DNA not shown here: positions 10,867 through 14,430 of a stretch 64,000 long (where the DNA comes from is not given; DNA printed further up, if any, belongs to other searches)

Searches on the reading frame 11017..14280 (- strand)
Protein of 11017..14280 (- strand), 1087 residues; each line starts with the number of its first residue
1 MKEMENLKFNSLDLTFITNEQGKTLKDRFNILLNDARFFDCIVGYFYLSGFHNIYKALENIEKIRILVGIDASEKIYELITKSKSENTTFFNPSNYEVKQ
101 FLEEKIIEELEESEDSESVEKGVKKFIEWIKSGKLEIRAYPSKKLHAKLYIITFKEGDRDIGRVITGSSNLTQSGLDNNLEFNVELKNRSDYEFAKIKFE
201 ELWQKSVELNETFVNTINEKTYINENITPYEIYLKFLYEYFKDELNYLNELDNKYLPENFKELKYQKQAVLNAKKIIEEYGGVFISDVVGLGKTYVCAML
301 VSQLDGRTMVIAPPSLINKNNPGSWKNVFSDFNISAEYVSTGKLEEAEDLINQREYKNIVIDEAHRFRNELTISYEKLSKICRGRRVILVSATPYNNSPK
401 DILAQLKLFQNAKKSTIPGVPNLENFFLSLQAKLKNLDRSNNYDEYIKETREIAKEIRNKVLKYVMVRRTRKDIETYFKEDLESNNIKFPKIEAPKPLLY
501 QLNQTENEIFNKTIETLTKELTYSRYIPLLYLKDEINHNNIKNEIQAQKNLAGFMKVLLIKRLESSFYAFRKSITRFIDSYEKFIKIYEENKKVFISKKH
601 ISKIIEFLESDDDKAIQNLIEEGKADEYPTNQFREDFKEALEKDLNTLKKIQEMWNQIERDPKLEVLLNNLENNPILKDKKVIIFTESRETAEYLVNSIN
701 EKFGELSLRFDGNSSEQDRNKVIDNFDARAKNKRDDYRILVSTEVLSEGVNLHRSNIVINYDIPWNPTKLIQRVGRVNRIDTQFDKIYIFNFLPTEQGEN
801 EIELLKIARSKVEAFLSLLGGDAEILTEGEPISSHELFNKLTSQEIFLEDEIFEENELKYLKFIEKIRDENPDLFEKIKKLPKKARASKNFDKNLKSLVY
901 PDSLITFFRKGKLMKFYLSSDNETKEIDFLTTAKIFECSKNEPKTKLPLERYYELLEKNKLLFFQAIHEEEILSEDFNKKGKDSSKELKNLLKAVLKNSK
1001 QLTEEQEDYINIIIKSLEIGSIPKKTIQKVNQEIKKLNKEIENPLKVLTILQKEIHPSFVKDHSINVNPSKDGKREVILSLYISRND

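Call 32: search_protein_families(library=pfam, proteins=[window:11017-14280:-], max_evalue=0.01)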
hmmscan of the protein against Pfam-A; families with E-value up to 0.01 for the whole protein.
window:11017-14280:- (1087 aa): 8 families
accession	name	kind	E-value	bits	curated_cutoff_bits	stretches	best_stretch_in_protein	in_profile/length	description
PF00271.37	Helicase_C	-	7.1e-24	84.6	23.5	1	666-780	5-109/110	Helicase conserved C-terminal domain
PF13091.12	PLDc_2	-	5.8e-11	42.8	27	1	52-203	27-132/132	PLD-like domain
PF00176.29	SNF2-rel_dom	-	2.9e-09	36.9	24.9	1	344-511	114-260/290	SNF2-related domain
PF00270.35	DEAD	-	5.5e-08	33.2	26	1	345-399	103-164/167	DEAD/DEAH box helicase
PF04851.21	ResIII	-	2.8e-06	27.8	22.5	1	261-395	3-163/164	Type III restriction enzyme, res subunit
PF13401.12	AAA_22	-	1.3e-05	25.9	27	1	289-371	14-100/130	AAA domain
PF22590.2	Cas3-like_C_2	-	1.8e-05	25.4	27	1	681-780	4-104/106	CRISPR-associated nuclease/helicase Cas3, C-terminal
PF13307.12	Helicase_C_2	-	0.0021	18.6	25.3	1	678-785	8-115/170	Helicase C-terminal domain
